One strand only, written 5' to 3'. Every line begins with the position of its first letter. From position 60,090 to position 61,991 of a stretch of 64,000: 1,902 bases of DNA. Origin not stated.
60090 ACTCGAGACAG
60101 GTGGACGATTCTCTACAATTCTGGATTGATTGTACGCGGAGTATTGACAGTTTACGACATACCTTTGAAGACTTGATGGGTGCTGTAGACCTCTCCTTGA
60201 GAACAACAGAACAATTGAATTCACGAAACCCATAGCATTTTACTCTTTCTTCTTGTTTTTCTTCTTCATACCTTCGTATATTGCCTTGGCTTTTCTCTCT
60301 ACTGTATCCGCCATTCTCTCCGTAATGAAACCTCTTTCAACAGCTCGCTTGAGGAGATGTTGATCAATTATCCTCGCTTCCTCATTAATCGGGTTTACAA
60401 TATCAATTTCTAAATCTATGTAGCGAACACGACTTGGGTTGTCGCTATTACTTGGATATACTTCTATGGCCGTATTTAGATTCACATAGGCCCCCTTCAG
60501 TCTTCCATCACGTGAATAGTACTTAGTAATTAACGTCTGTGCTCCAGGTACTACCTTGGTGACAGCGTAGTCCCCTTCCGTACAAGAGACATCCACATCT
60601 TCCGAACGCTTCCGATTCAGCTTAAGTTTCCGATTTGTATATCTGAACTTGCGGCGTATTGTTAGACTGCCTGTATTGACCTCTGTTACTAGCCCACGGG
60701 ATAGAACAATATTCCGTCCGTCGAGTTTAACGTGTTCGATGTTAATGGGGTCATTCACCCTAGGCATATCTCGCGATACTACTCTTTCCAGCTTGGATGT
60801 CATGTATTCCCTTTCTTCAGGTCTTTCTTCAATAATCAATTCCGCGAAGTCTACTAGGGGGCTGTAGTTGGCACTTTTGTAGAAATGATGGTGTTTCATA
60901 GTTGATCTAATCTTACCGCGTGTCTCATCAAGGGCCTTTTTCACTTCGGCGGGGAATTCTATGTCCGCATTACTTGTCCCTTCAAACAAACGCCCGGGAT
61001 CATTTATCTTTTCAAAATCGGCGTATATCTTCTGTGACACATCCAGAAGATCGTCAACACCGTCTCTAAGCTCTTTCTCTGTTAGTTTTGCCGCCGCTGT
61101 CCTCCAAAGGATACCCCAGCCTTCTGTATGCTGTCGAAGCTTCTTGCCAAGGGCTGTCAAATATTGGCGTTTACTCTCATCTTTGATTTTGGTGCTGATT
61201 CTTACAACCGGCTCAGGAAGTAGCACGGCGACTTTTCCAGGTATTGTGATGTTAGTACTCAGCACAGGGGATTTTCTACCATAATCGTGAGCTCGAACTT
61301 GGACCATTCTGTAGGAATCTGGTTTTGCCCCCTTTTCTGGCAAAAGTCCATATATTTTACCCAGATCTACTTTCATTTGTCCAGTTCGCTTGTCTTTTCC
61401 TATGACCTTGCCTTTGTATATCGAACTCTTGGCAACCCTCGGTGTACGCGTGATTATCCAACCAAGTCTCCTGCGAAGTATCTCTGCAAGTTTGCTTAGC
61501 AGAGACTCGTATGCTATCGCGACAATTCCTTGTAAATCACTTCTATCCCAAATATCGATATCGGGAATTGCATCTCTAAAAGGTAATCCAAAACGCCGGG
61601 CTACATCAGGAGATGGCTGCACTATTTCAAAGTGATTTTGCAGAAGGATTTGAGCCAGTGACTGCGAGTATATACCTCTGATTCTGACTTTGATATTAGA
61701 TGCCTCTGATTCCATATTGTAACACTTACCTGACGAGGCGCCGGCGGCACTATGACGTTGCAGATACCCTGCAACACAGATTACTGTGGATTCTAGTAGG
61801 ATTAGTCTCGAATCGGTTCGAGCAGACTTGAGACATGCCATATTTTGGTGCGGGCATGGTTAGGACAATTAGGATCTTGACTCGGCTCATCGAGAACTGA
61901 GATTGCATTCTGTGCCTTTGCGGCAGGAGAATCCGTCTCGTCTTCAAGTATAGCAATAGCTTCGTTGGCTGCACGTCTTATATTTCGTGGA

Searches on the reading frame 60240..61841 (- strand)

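Call 47: search_protein_families(library=pfam, proteins=[window:60240-61841:-], max_evalue=0.0001)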
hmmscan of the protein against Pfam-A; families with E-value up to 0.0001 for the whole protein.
window:60240-61841:- (533 aa): 2 families
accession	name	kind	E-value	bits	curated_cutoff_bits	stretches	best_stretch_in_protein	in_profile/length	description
PF10150.14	RNase_E_G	-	1.3e-11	44.9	25.5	1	199-292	1-93/270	Ribonuclease E/G family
PF04167.18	DUF402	-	1.9e-10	41.2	23.9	1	425-494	2-65/68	Protein of unknown function (DUF402)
